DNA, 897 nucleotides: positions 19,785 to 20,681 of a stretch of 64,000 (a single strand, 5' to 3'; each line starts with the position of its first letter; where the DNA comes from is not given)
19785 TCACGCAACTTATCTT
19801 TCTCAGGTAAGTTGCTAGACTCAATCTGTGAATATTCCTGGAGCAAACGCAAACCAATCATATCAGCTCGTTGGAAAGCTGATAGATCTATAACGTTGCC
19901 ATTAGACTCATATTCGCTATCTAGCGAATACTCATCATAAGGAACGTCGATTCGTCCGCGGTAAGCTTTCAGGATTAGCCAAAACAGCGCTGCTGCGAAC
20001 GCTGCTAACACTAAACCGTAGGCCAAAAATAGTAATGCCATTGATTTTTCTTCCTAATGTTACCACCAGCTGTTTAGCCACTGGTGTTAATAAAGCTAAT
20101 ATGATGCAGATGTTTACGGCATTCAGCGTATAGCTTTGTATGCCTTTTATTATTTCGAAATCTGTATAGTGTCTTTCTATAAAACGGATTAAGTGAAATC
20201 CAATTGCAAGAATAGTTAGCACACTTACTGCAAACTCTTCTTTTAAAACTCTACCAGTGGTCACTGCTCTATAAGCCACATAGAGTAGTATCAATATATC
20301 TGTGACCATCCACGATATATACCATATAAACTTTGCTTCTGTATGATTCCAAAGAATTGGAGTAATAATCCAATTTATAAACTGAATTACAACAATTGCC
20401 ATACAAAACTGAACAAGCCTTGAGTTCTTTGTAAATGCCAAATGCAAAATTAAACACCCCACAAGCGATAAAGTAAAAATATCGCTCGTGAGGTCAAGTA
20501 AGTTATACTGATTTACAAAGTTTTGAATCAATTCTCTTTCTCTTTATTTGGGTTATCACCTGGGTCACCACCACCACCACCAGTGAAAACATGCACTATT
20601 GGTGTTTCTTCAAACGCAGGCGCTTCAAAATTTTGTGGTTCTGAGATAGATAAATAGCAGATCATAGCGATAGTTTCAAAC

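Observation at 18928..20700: Possible undescribed peptide-signalling or regulatory cassette: XRE + sRNA + peptide + 5-TM protein + membrane-anchored protein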

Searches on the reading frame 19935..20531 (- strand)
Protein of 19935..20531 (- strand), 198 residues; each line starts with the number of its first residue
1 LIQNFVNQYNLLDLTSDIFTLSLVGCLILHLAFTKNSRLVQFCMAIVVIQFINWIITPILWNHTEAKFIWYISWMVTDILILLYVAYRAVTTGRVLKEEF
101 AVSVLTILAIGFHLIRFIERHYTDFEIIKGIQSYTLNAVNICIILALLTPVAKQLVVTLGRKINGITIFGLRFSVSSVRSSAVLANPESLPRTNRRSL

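Call 7: search_protein_families(library=pfam, proteins=[window:19935-20531:-], max_evalue=0.1)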
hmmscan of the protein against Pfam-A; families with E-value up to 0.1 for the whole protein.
window:19935-20531:- (198 aa): 0 families

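Call 8: search_protein_families(library=padloc, proteins=[window:19935-20531:-], max_evalue=1)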
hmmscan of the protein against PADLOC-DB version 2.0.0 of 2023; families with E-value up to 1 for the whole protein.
window:19935-20531:- (198 aa): 0 families

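Call 9: search_protein_families(library=phrogs, proteins=[window:19935-20531:-], max_evalue=1)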
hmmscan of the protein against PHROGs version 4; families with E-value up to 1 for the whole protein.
window:19935-20531:- (198 aa): 0 families

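Call 10: find_homologous_proteins(query=window:19935-20531:-, max_evalue=0.01)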
Query window:19935-20531:- (198 aa): 29 proteins with E <= 0.01 among 327 candidates.
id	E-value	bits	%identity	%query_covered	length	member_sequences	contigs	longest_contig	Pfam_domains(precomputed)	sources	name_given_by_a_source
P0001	2.3e-85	303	72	99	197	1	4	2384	-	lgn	-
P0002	8.0e-81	288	77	90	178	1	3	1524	-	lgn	-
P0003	4.1e-79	283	75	90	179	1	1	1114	-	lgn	-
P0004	6.0e-77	276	74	90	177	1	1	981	-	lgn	-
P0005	2.8e-73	264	64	98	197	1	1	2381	-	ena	-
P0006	7.6e-73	262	61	100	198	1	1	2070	-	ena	-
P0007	3.5e-72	260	63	99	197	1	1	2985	-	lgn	-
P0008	8.6e-72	259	61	100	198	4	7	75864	-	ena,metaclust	metaclust:\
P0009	1.1e-71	259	63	98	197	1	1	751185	-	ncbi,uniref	ncbi:hypothetical protein [Kangiella marina]|uniref:Uncharacterized protein n=1 Tax=Kangiella marina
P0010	1.8e-71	258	62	97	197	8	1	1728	-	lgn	-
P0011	6.2e-71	256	59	99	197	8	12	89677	-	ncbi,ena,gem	-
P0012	6.3e-71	256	59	99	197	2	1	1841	-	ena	-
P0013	7.3e-71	256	62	98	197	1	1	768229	-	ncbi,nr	ncbi:hypothetical protein [Kangiella taiwanensis]|nr:hypothetical protein [Kangiella taiwanensis]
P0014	2.0e-70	254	60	99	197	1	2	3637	-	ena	-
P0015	2.1e-70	254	61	98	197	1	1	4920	-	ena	-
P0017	6.8e-68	246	59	99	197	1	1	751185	-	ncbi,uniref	ncbi:hypothetical protein GCM10023151_20940 [Kangiella marina]|uniref:Uncharacterized protein n=1 Ta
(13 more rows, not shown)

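Call 13: find_encoding_contigs(protein=P0009, flank=6000, max_places=3)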
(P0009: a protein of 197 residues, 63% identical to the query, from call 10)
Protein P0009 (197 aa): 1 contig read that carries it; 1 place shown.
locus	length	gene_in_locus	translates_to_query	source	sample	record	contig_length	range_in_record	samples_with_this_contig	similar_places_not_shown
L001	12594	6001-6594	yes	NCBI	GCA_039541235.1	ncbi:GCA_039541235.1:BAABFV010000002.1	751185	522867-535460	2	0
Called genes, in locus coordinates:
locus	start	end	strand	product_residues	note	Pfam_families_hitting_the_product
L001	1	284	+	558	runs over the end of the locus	PF00575:S1, PF21710:Spt6_S1 (faint), PF23459:S1_RRP5 (faint), PF03074:GCS (faint), PF00575:S1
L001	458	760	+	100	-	PF00216:Bac_DNA_binding, PF18291:HU-HIG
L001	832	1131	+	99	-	PF06305:LapA_dom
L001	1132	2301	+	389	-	PF12895:ANAPC3 (faint), PF25064:ARM_TT21_5th (faint), PF13181:TPR_8 (faint), PF13424:TPR_12 (faint), PF00515:TPR_1 (faint), PF13432:TPR_16 (weak), PF14559:TPR_19, PF18073:Zn_ribbon_LapB, +7 more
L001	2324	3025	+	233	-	PF00215:OMPdecase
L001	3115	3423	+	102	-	PF12836:HHH_3, PF14520:HHH_5 (faint), PF00633:HHH (faint), PF03934:T2SSK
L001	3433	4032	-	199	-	PF01694:Rhomboid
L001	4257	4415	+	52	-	-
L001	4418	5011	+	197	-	-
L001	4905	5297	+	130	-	-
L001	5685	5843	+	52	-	-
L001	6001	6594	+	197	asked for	-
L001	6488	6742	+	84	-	-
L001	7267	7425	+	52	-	-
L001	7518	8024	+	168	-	-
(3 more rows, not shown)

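Call 14: find_encoding_contigs(protein=P0017, flank=6000, max_places=3)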
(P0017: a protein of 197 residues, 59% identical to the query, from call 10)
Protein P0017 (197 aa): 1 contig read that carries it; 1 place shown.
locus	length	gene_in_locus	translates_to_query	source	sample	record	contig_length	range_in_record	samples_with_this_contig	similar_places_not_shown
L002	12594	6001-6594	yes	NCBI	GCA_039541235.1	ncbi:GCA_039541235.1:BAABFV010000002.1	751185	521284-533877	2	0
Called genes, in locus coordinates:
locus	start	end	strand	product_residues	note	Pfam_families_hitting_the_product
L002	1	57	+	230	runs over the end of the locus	PF02224:Cytidylate_kin, PF13238:AAA_18 (faint), PF13207:AAA_17 (faint)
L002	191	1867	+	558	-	PF00575:S1, PF21710:Spt6_S1 (faint), PF23459:S1_RRP5 (faint), PF03074:GCS (faint), PF00575:S1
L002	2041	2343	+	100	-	PF00216:Bac_DNA_binding, PF18291:HU-HIG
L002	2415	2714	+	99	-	PF06305:LapA_dom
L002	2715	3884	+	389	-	PF12895:ANAPC3 (faint), PF25064:ARM_TT21_5th (faint), PF13181:TPR_8 (faint), PF13424:TPR_12 (faint), PF00515:TPR_1 (faint), PF13432:TPR_16 (weak), PF14559:TPR_19, PF18073:Zn_ribbon_LapB, +7 more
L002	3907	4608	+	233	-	PF00215:OMPdecase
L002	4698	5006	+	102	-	PF12836:HHH_3, PF14520:HHH_5 (faint), PF00633:HHH (faint), PF03934:T2SSK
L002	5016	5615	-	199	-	PF01694:Rhomboid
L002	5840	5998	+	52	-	-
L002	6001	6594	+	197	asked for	-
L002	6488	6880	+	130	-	-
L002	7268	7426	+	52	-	-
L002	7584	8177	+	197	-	-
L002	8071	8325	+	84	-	-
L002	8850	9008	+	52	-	-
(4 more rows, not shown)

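Call 16: search_protein_families(library=ncbifam, proteins=[window:19935-20531:-], max_evalue=0.1)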
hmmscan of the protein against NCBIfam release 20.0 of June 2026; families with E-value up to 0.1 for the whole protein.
window:19935-20531:- (198 aa): 0 families

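Call 20: find_related_loci(query=A1, collection=genome_contigs, flank=10000)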
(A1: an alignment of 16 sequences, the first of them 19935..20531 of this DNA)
Query A1 (198 aa) in genome_contigs; peptide patterns used: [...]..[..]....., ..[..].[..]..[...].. (x = any residue, [..] = any of these).
57 stretches matched a pattern; 11 encode a relative of the query (tblastn E <= 1e-3); 10 distinct loci.
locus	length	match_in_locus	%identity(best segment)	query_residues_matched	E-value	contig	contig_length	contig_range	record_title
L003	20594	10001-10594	89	1-198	2e-109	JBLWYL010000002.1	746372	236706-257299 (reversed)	MAG: Kangiella sp. isolate EA27-05 A27maxbin.012RE.5K@2, whole genome shotgun sequence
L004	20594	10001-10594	73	1-198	3e-88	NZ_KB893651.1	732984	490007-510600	Kangiella aquimarina DSM 16071 B158DRAFT_scaffold_1.2, whole genome shotgun sequence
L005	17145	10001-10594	72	1-198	8e-88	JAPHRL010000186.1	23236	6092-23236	MAG: Kangiella sp. isolate N2D-Bin_15 c_000000304382, whole genome shotgun sequence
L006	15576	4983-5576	70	1-198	8e-87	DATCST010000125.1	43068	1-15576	MAG TPA_asm: Kangiella sp. isolate SMAG_U7312 k141_82303, whole genome shotgun sequence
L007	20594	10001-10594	71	1-198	1e-81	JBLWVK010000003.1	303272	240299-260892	MAG: Kangiella sp. isolate EA12-03 A12.008.metabat.1RE.5K@3, whole genome shotgun sequence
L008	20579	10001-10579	63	4-196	5e-81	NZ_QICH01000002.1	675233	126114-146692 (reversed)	Kangiella spongicola strain ATCC BAA-2076 NODE_2_length_675233_cov_235.540066, whole genome shotgun sequence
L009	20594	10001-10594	60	1-198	7e-81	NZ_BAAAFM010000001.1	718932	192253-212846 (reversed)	Kangiella japonica strain JCM 16211 sequence01, whole genome shotgun sequence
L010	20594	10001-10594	59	1-198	1e-78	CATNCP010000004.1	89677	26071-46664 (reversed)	MAG: uncultured Kangiella sp. isolate SRR3960578_bin.4_MetaWRAP_v1.3_MAG genome assembly, contig: ERZ505217.102, whole g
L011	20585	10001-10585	62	4-198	2e-72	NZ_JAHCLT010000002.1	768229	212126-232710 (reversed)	Kangiella taiwanensis strain KT1 Scaffold2_1, whole genome shotgun sequence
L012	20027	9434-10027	64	1-198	4e-75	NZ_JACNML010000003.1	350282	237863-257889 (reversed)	Kangiella shandongensis strain PI Scaffold3_1, whole genome shotgun sequence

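Call 24: predict_structure(alignment_id=A1)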
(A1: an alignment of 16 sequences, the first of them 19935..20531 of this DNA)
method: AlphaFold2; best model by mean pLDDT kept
length: 198 residues; sequences in the alignment: 16
mean_pLDDT: 74.1   pTM: 0.65
mean pLDDT of the five models: 74.1, 73.2, 71.3, 70.8, 70.4
residues with pLDDT >= 90: 50; 70-90: 82; 50-70: 27; < 50: 39
segments of 3 or more residues with pLDDT < 50: 1-9, 170-198
pLDDT, mean of each block of 10 residues (from residue 1): 46 68 91 87 92 82 73 88 93 90 92 81 64 78 90 81 57 44 41 38
secondary structure, 60 per line:
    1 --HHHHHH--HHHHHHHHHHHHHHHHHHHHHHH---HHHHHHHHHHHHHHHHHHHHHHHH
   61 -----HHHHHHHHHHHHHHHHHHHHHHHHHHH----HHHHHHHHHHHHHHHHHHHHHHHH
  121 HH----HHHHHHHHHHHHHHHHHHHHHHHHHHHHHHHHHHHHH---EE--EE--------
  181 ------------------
elements in order: H3-8 H11-33 H37-60 H66-92 H97-122 H127-163

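Call 28: search_protein_representatives(alignment_id=A1)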
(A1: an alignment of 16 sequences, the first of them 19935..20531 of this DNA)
Query: 16 sequences, 197 profile positions. Proteins with E-value up to 0.001 (for the whole library): 17; up to 1e-10: 3; up to 1e-30: 2. The best 17 are listed.
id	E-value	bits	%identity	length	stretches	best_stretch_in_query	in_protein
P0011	1.4e-102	357.8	-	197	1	1-197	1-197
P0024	4.9e-86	303.8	-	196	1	2-197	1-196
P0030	4.7e-14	68.9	-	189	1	10-158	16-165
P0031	1.8e-10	57.2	-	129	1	52-156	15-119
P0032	5.4e-10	55.6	-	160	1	9-156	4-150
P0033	9.3e-10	54.9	-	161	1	10-152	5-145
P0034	1.5e-08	50.9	-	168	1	17-154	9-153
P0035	1.5e-08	50.9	-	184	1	16-153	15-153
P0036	4.0e-06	43.0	-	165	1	19-150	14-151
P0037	1.6e-05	41.1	-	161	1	28-155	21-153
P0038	4.5e-05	39.6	-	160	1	20-153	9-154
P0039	6.7e-05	39.0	-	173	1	25-154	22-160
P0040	7.6e-05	38.8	-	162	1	17-150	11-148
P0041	1.2e-04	38.2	-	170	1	10-152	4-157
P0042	1.9e-04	37.5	-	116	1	59-152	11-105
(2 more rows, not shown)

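Call 30: fold_search(model_id=the predicted structure, library=pdb)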
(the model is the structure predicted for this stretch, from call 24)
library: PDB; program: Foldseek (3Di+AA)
matches with E <= 10: 199; with E <= 0.001: 0
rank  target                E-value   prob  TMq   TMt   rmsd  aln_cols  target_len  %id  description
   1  8vy9_R                7.5e-01  0.33  0.31  0.25   9.9       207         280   15  CryoEM structure of Ggust-coupled TAS2R14 with cholesterol and an intracellular tastant (released 2024-04-03)
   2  7jh6_A                7.5e-01  0.14  0.19  0.20  18.4       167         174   10  De novo designed two-domain di-Zn(II) and porphyrin-binding protein (released 2020-12-09)
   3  4e40                  1.1e+00  0.16  0.23  0.19  28.6       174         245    7  The haptoglobin-hemoglobin receptor of Trypanosoma congolense (released 2013-01-16)
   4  5l0d_A                1.2e+00  0.44  0.33  0.38  10.9       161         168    7  Human Metavinculin(residues 959-1130) in complex with PIP2 (released 2016-08-31)
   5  6eig_B                1.4e+00  0.21  0.27  0.23   9.1       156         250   13  Crystal structure of N24Q/C128T mutant of Channelrhodopsin 2 (released 2017-12-06)
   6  5l0f_A                1.5e+00  0.57  0.37  0.41   8.5       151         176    6  Human metavinculin quadruple mutant (residues 959-1134) (released 2016-08-31)
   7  6wha_A                1.5e+00  0.18  0.27  0.24  10.0       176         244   14  HTR2A bound to 25-CN-NBOH in complex with a mini-Galpha-q protein, beta/gamma subunits and an active-state stabilizing (released 2020-09-23)
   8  5l0j_A                1.6e+00  0.44  0.35  0.40   8.5       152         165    6  Human vinculin R903Q, D907R, R910T mutant(residues 891-1066) (released 2016-08-31)
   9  6z0c_B                1.6e+00  0.13  0.23  0.23  19.3       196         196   12  Structure of in silico modelled artificial Maquette-3 protein (released 2021-03-17)
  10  6niy_R                1.7e+00  0.28  0.32  0.25   9.2       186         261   14  A high-resolution cryo-electron microscopy structure of a calcitonin receptor-heterotrimeric Gs protein complex (released 2019-01-23)
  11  1mgy                  1.7e+00  0.23  0.28  0.26  10.5       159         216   18  Structure of the D85S mutant of bacteriorhodopsin with bromide bound (released 2003-07-07)
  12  7e4g_C                1.7e+00  0.21  0.27  0.28   9.9       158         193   14  Crystal structure of schizorhodopsin 4 (released 2021-02-24)
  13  6eid_A                1.8e+00  0.18  0.26  0.23   9.0       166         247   14  Crystal structure of wild-type Channelrhodopsin 2 (released 2017-12-06)
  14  9s36_A                1.8e+00  0.10  0.20  0.14  13.2       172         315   12  Cryo-EM structure of Candida albicans Vrg4 bound to an inhibitory nanobody and GDP-Mannose. (released 2025-09-03)
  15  7ad3_A                1.9e+00  0.25  0.32  0.23   9.9       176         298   11  Class D GPCR Ste2 dimer coupled to two G proteins (released 2020-12-09)
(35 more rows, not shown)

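Call 31: find_encoding_contigs(protein=P0030, flank=5000, max_places=3)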
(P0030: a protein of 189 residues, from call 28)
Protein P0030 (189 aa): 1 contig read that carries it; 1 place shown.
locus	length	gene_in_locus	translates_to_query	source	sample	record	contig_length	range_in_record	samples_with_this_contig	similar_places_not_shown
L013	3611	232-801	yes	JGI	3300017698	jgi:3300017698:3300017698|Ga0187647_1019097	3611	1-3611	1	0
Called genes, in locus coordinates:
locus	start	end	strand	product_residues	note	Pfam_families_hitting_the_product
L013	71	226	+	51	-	-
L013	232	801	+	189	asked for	-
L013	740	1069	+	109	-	-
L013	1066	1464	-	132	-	PF13744:HTH_37 (weak), PF13560:HTH_31 (weak), PF01381:HTH_3, PF12844:HTH_19, PF13443:HTH_26 (faint)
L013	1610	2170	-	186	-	-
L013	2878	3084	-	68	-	PF05930:Phage_AlpA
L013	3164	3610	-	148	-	?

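Call 32: find_encoding_contigs(protein=P0032, flank=5000, max_places=3)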
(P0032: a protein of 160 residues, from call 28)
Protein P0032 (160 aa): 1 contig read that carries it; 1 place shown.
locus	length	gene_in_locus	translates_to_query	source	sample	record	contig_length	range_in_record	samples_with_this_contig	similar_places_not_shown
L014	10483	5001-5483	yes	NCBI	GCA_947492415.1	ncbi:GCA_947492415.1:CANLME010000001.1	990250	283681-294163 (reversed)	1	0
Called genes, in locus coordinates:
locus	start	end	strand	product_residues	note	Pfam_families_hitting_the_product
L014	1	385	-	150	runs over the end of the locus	-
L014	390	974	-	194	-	PF13580:SIS_2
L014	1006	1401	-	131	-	PF02021:UPF0102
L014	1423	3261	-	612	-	PF04348:LppC, PF13458:Peripla_BP_6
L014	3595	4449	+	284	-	PF00590:TP_methylase, PF23016:RsmI_C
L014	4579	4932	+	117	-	-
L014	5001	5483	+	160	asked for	-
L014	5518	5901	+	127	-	-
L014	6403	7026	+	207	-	-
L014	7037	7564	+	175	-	PF07606:DUF1569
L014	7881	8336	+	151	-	PF02381:MraZ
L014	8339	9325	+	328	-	PF01795:Methyltransf_5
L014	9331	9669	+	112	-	PF04999:FtsL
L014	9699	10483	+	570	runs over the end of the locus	PF03717:PBP_dimer, PF00905:Transpeptidase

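Call 36: find_encoding_contigs(protein=P0033, flank=4000, max_places=2)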
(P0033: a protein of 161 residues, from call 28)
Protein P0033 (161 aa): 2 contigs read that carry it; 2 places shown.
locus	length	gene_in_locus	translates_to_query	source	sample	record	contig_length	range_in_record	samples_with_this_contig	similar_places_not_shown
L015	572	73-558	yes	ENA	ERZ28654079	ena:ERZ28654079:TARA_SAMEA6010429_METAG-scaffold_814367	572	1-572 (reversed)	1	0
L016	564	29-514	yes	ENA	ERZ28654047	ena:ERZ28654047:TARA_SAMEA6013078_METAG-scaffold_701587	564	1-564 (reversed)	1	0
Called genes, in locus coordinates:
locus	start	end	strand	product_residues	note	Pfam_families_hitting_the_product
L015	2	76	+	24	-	?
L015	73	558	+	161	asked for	-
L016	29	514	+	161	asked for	-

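Call 37: find_encoding_contigs(protein=P0035, flank=4000, max_places=2)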
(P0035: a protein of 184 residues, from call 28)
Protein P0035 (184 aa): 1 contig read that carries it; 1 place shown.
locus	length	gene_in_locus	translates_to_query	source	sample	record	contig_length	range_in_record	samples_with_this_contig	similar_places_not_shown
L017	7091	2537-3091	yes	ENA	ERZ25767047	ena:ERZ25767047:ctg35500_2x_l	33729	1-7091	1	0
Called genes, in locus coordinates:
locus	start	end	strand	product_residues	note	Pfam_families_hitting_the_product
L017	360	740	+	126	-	-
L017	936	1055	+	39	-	-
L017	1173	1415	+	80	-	-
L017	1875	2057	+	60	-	-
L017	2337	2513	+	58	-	-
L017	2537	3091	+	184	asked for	-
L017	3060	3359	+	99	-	-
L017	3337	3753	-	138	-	-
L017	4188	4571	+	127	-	-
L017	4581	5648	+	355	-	PF00589:Phage_integrase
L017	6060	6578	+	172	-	PF02498:Bro-N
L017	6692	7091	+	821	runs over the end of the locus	PF14700:RPOL_N, PF00940:RNA_pol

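Call 38: find_encoding_contigs(protein=P0036, flank=4000, max_places=2)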
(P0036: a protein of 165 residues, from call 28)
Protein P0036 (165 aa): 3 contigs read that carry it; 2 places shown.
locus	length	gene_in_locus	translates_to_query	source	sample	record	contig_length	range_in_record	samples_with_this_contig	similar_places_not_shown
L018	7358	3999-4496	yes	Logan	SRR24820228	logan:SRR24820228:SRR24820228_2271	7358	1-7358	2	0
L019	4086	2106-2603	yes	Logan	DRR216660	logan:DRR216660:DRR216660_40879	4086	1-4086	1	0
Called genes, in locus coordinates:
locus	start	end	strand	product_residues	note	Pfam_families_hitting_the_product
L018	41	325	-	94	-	-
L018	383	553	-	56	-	-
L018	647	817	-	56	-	-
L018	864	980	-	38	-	-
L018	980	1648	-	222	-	PF05869:Dam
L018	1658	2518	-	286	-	-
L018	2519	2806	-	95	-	PF03333:PapB (weak)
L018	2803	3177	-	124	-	-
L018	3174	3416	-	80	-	-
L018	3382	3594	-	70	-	-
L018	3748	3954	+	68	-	-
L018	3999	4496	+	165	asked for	-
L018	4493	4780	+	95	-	-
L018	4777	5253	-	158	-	PF01381:HTH_3 (weak)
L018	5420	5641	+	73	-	PF15943:YdaS_toxin (weak)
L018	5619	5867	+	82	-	-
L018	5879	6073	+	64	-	-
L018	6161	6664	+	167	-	-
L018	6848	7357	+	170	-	?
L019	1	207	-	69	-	?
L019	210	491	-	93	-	-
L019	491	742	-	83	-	-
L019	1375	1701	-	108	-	-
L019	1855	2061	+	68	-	-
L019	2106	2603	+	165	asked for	-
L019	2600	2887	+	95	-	-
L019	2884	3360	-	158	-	PF01381:HTH_3 (weak)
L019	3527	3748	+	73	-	PF15943:YdaS_toxin (weak)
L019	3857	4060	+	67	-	-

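Call 41: search_dna_similar(query=P0036, collection=phages, mode=protein, max_evalue=0.001)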
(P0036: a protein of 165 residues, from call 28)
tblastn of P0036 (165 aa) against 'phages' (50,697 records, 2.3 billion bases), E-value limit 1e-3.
No match.

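Call 42: search_dna_similar(query=window:19935-20531:-, collection=phages, mode=protein, max_evalue=0.01)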
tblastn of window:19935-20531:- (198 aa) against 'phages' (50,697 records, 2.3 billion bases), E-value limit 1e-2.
No match.
